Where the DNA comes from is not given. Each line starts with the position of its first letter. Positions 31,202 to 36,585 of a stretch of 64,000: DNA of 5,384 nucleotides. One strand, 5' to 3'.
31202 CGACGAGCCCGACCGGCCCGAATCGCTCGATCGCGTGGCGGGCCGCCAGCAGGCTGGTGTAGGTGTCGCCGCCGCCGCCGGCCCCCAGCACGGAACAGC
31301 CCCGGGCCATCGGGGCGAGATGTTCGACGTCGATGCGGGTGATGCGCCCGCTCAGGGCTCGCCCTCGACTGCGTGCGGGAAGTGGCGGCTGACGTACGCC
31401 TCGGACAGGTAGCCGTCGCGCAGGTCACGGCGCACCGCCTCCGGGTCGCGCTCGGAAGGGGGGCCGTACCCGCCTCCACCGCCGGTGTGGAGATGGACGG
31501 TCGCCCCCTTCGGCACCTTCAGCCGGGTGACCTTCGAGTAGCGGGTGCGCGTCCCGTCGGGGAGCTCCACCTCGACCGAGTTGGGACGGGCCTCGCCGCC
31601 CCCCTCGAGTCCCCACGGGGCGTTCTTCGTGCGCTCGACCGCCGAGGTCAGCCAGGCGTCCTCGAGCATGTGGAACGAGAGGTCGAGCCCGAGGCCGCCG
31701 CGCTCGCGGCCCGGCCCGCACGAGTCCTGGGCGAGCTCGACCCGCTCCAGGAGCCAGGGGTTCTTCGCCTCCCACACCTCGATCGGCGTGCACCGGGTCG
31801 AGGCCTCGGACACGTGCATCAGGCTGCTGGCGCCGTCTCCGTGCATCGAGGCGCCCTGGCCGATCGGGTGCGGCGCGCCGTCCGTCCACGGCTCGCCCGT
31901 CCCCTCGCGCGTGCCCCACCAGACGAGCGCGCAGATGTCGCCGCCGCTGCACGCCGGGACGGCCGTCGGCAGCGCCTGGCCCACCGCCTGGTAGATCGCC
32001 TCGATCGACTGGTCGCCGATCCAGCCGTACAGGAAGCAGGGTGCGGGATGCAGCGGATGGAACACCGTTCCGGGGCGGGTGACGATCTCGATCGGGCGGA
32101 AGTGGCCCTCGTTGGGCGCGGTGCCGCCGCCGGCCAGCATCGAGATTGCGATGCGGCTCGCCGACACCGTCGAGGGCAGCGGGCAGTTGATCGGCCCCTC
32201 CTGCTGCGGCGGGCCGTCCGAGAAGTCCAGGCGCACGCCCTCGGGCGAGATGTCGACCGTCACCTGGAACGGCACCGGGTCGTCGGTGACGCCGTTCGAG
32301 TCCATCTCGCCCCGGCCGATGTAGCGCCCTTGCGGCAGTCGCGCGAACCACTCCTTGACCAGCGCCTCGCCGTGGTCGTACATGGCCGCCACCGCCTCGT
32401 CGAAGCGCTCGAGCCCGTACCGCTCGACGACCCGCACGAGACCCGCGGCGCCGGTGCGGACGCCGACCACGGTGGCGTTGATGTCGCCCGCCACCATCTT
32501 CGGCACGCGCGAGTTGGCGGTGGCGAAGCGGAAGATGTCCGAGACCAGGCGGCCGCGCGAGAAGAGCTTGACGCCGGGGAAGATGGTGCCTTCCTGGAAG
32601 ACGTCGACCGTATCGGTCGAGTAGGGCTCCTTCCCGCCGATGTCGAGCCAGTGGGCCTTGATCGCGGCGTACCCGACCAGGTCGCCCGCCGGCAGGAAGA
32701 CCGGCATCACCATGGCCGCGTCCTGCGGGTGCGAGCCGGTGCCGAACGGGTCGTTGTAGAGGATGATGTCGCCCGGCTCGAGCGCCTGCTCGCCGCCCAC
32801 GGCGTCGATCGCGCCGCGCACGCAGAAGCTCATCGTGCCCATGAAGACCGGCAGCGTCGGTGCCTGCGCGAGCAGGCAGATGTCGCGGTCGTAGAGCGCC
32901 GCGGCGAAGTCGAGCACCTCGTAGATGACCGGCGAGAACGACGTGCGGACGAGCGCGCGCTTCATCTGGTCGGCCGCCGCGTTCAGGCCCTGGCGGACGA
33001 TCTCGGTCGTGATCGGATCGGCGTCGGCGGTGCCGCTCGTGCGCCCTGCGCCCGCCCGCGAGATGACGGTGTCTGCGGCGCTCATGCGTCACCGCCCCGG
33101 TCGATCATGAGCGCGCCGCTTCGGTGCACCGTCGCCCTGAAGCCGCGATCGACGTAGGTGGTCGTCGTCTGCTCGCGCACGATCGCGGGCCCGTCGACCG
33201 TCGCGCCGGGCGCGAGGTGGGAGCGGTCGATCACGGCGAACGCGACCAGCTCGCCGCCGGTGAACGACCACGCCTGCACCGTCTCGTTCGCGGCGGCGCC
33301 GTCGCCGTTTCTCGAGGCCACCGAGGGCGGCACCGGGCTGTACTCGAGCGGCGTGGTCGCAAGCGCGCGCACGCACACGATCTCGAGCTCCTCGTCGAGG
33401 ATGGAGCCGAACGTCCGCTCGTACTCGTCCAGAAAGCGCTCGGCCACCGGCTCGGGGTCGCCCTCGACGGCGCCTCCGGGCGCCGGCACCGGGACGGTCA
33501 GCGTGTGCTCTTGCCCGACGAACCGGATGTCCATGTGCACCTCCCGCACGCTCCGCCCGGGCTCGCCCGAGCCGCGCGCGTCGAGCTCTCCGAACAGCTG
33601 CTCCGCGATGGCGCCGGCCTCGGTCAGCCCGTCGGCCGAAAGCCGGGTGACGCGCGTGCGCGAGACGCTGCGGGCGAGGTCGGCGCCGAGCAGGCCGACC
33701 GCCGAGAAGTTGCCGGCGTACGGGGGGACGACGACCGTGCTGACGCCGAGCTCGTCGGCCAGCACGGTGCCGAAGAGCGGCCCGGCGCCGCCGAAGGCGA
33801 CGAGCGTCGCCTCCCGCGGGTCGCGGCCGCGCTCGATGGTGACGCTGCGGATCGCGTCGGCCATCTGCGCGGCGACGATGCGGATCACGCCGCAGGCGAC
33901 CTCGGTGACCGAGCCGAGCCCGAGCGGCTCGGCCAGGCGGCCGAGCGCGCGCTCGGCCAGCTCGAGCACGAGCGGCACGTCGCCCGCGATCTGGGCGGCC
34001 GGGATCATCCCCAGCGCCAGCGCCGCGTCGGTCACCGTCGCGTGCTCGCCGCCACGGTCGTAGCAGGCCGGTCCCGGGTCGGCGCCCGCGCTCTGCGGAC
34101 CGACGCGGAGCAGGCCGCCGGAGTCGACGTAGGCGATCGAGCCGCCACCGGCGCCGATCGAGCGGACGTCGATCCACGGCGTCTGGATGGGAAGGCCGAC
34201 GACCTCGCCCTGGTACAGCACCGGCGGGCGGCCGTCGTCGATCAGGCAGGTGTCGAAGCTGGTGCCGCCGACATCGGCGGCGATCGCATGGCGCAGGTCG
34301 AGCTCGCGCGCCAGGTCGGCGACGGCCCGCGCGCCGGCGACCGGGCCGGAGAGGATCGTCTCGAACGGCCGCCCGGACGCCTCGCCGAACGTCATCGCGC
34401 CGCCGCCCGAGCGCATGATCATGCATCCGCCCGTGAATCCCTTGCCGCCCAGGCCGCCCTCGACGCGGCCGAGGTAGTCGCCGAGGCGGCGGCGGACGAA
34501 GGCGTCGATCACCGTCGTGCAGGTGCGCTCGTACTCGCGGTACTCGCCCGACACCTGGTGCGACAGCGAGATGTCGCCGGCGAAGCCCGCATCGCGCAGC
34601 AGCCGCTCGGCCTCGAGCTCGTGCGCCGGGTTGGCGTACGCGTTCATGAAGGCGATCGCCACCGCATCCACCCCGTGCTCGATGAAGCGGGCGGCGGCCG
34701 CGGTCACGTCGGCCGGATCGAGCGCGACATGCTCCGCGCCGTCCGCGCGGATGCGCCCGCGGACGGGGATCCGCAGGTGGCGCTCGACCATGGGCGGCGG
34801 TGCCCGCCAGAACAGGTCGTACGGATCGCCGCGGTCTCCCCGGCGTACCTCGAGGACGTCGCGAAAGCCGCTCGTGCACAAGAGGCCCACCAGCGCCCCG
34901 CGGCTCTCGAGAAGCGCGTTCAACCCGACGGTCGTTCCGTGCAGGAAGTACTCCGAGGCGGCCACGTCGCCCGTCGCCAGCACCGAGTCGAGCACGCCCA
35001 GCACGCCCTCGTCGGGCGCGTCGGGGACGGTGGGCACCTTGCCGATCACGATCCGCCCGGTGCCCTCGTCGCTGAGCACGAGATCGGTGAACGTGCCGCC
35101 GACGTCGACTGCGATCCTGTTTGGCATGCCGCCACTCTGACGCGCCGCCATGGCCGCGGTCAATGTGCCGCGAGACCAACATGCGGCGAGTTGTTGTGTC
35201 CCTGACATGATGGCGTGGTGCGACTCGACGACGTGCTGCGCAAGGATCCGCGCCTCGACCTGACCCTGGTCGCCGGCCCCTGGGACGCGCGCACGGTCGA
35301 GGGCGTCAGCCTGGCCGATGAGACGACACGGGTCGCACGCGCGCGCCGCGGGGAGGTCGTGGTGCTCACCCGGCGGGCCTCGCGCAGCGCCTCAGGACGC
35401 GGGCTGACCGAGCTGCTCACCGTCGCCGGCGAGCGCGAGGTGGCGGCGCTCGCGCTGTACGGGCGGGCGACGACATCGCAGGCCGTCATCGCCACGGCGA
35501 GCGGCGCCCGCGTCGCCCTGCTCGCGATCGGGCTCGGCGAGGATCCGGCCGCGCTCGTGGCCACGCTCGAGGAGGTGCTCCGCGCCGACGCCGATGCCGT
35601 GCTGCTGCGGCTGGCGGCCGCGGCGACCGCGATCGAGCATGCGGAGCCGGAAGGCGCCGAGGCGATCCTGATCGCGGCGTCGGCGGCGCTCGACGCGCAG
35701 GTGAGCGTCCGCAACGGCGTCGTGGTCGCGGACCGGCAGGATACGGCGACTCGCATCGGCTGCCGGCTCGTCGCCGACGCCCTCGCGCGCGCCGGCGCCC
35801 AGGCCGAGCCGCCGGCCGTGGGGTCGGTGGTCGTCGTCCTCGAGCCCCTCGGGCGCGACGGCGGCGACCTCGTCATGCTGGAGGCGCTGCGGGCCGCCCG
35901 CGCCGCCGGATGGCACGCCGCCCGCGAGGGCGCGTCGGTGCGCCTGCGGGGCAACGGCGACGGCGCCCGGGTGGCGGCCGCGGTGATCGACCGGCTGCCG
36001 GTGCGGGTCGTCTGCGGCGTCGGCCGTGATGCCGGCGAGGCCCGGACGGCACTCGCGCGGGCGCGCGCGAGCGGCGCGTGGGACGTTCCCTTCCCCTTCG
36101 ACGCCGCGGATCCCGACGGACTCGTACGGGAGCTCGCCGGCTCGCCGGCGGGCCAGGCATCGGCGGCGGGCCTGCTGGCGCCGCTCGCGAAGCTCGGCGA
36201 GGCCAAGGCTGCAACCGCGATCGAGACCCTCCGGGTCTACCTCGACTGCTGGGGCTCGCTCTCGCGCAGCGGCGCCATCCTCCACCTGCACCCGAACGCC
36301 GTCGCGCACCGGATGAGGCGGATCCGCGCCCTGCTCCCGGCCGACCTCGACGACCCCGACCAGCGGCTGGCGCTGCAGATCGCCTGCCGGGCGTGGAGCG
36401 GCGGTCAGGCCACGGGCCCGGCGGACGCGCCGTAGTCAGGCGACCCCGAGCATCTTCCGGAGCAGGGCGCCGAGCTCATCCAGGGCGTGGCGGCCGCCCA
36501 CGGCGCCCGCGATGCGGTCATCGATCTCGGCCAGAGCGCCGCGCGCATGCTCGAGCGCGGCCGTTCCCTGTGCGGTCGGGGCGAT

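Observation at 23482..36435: Nine-gene translationally coupled operon: HyuA/HyuB + DUF917 + second hydantoinase-like protein + peptide-type ABC importer, with a divergent PucR regulator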

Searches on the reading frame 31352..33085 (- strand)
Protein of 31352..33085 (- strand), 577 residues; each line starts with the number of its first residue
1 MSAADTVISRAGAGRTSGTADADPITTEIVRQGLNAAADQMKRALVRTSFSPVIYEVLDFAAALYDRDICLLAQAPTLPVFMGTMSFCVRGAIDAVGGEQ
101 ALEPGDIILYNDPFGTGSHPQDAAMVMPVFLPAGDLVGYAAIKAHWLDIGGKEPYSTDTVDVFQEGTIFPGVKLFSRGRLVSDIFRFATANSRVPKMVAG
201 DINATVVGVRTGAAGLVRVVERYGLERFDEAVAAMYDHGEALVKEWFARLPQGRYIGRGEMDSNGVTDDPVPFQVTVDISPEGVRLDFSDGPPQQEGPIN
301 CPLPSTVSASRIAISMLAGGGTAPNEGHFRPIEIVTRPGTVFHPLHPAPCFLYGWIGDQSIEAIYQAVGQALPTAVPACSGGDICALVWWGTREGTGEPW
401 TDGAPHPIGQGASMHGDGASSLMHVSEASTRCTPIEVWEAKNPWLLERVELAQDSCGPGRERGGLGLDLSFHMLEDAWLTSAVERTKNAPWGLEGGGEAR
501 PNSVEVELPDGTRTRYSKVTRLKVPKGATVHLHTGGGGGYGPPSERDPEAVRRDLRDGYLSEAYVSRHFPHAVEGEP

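Call 4: search_protein_families(library=pfam, proteins=[window:31352-33085:-])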
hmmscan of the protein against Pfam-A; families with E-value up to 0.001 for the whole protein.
window:31352-33085:- (577 aa): 1 family
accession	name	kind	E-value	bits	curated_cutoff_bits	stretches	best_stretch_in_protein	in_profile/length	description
PF02538.19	Hydantoinase_B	-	3.5e-151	504.6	26.8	1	23-543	1-519/519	Hydantoinase B/oxoprolinase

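Call 7: search_protein_families(library=ncbifam, proteins=[window:31352-33085:-])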
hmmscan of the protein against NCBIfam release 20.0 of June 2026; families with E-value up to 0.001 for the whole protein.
window:31352-33085:- (577 aa): 2 families
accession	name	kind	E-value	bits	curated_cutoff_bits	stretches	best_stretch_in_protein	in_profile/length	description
NF050157.1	CapLactmsBetCapB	equivalog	1.8e-61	208.1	1000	1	23-566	2-552/577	caprolactamase subunit beta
NF042976.1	AcphenoCarb_ApcD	equivalog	1e-17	63.7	1500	1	90-467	96-483/685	acetophenone carboxylase subunit delta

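Call 34: search_solved_structures(query=window:31352-33085:-, max_evalue=0.00001)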
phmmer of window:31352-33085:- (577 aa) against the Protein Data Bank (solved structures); distinct sequences matched with E-value up to 0.00001: 5.
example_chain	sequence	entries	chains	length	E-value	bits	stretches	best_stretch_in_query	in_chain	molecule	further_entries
7hk5_A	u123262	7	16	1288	2.4e-72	247.6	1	22-569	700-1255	N-methylhydantoinase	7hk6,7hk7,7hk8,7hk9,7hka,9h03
6yra_B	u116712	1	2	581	7.1e-46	160.2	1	22-561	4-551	Hydantoinase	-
5l9w_A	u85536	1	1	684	3.5e-18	68.7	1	97-496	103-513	Acetophenone carboxylase delta subunit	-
5svb_A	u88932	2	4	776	1e-10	44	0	14-239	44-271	Acetone carboxylase alpha subunit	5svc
5m45_A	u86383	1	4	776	1e-10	44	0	14-239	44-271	Acetone carboxylase alpha subunit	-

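Call 66: search_solved_structures(query=window:31352-33085:-, max_evalue=1e-30, show_alignments=2)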
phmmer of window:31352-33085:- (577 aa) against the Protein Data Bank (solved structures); distinct sequences matched with E-value up to 1e-30: 2.
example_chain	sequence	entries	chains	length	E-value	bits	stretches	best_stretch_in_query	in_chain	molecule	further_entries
7hk5_A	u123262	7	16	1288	2.4e-72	247.6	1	22-569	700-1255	N-methylhydantoinase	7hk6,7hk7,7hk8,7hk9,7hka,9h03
6yra_B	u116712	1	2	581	7.1e-46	160.2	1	22-561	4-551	Hydantoinase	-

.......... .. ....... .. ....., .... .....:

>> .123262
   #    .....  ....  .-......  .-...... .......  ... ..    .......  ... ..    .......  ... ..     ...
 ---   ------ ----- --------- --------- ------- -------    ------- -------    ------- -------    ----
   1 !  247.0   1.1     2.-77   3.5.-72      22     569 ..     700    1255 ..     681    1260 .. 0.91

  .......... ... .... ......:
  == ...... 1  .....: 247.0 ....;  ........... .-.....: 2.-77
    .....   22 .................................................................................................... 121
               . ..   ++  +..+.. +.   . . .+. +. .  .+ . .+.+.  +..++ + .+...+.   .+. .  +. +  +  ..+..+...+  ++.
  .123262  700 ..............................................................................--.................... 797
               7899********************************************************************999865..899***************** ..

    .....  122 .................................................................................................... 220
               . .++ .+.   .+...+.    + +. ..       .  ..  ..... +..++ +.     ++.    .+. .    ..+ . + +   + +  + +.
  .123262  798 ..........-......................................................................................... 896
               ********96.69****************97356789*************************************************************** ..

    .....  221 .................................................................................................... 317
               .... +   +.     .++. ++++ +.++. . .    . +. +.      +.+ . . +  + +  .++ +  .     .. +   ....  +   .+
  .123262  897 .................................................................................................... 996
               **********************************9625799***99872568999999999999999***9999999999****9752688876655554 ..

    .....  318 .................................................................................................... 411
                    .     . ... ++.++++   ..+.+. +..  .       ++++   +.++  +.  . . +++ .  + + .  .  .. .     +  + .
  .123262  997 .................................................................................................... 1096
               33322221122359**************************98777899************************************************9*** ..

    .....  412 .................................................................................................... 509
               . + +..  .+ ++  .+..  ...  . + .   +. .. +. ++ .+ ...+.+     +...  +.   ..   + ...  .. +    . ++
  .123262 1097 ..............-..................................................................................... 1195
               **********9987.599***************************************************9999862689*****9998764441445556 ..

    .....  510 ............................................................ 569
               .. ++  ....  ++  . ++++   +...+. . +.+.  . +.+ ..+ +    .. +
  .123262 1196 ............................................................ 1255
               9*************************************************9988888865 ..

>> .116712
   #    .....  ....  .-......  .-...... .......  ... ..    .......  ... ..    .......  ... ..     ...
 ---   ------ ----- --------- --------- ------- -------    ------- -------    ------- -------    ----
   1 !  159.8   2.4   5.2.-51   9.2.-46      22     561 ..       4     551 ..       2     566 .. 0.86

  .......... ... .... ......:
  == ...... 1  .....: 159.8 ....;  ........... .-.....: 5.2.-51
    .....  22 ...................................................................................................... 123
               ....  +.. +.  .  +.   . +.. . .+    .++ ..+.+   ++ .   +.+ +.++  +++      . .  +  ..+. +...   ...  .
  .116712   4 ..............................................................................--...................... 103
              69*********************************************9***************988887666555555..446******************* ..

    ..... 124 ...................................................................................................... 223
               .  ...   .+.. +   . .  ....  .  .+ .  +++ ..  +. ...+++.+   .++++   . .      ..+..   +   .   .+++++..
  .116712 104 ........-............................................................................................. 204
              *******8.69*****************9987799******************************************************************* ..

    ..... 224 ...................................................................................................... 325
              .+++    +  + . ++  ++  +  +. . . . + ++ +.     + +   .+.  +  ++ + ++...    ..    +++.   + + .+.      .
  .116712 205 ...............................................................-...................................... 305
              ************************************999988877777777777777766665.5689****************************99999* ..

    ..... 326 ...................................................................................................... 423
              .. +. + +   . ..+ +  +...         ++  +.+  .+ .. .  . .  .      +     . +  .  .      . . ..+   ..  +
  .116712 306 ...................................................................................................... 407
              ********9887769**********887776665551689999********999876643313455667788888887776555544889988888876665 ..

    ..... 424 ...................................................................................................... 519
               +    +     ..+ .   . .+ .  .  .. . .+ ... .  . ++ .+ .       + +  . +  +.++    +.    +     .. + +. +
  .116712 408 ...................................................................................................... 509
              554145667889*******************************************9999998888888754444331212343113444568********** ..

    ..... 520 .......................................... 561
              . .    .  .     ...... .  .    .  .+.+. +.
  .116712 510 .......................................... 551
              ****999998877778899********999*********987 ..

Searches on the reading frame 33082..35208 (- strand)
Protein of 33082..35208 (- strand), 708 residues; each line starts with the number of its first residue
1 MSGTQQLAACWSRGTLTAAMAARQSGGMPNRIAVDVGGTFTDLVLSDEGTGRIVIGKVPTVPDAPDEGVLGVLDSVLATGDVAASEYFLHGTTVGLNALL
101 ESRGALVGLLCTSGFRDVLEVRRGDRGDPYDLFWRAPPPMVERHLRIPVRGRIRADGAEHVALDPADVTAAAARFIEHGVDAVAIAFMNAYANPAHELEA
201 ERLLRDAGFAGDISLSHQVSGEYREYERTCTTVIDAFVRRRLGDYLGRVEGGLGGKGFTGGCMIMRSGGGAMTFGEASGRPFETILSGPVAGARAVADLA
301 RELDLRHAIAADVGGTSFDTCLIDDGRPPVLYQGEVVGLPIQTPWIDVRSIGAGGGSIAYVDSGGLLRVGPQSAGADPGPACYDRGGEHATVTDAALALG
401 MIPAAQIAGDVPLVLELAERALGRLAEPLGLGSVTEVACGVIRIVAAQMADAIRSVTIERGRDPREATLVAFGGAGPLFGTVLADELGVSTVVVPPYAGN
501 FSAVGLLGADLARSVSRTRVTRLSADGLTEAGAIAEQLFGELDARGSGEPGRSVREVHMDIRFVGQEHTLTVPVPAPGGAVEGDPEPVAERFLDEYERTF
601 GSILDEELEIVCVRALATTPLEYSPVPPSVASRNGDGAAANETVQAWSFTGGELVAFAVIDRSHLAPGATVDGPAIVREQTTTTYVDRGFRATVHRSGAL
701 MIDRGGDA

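Call 4: search_protein_families(library=pfam, proteins=[window:33082-35208:-])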
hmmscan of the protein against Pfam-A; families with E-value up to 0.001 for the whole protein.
window:33082-35208:- (708 aa): 3 families
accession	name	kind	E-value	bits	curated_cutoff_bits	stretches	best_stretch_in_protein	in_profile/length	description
PF01968.24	Hydantoinase_A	-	1.9e-87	293.7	22.9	1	228-513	1-289/291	Hydantoinase/oxoprolinase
PF05378.19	Hydant_A_N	-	1.6e-45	155.4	25.2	1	31-207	1-175/176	Hydantoinase/oxoprolinase N-terminal region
PF19278.4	Hydant_A_C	-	5.4e-05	23.1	21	1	557-694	43-182/193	Hydantoinase/oxoprolinase C-terminal domain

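Call 7: search_protein_families(library=ncbifam, proteins=[window:33082-35127:-])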
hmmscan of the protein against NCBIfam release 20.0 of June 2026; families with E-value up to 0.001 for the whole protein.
window:33082-35127:- (681 aa): 3 families
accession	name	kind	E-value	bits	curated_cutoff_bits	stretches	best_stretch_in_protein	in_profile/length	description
NF050156.1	CapLactmsAlpCapA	equivalog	5e-135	451.5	1000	1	4-676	2-686/689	caprolactamase subunit alpha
NF042975.2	AcphenoCarb_ApcC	equivalog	5.1e-73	246.4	1500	1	3-669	9-703/733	acetophenone carboxylase subunit gamma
NF042960.1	AcphenoCarb_ApcA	equivalog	3.2e-50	171.1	1250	1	137-673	122-653/658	acetophenone carboxylase subunit alpha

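Call 33: search_solved_structures(query=window:33082-35127:-, max_evalue=0.00001)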
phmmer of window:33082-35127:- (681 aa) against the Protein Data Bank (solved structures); distinct sequences matched with E-value up to 0.00001: 6.
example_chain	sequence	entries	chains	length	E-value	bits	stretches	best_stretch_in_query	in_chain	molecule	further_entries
7hk5_A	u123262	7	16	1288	1.4e-103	350.9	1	3-675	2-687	N-methylhydantoinase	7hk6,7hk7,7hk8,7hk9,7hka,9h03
6yra_A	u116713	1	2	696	1.7e-96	327.5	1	4-671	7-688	5-oxoprolinase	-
5l9w_B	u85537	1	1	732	1.5e-73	251.7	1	3-671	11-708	Acetophenone carboxylase gamma subunit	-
5m45_B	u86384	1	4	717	7.4e-49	170.1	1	5-665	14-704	Acetone carboxylase beta subunit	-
5svb_B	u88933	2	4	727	1.1e-48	169.5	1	5-665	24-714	Acetone carboxylase beta subunit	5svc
5l9w_b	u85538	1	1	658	1.2e-43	152.9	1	5-490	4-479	Acetophenone carboxylase alpha subunit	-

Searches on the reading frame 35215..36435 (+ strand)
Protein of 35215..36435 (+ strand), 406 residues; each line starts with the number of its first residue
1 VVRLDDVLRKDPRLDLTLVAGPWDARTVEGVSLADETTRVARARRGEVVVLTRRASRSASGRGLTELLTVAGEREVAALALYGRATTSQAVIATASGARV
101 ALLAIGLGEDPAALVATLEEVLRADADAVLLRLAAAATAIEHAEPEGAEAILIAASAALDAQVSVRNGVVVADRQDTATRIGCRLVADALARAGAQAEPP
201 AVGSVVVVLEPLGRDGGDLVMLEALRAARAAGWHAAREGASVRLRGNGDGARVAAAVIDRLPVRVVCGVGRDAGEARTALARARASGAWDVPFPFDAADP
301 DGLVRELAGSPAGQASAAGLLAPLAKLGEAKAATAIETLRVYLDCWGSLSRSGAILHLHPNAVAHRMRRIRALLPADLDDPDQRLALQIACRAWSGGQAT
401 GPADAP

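Call 4: search_protein_families(library=pfam, proteins=[window:35215-36435:+])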
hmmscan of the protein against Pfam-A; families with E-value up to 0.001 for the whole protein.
window:35215-36435:+ (406 aa): 1 family
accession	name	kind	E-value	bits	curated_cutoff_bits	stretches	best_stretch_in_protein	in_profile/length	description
PF13556.12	HTH_30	-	3.2e-19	68.9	27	1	336-393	2-59/59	PucR C-terminal helix-turn-helix domain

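Call 7: search_protein_families(library=ncbifam, proteins=[window:35215-36435:+])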
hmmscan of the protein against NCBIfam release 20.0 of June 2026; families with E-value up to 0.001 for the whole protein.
window:35215-36435:+ (406 aa): 2 families
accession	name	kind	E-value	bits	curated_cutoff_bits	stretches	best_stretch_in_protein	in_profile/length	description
NF050824.1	TransRegRv1453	equivalog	0.00016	20.6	600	1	333-396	338-403/404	Rv1453 family transcriptional regulator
NF058503.1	SprTransRegAdeR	equivalog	0.00047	19.3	700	1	324-389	329-394/403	sporulation transcriptional activator AdeR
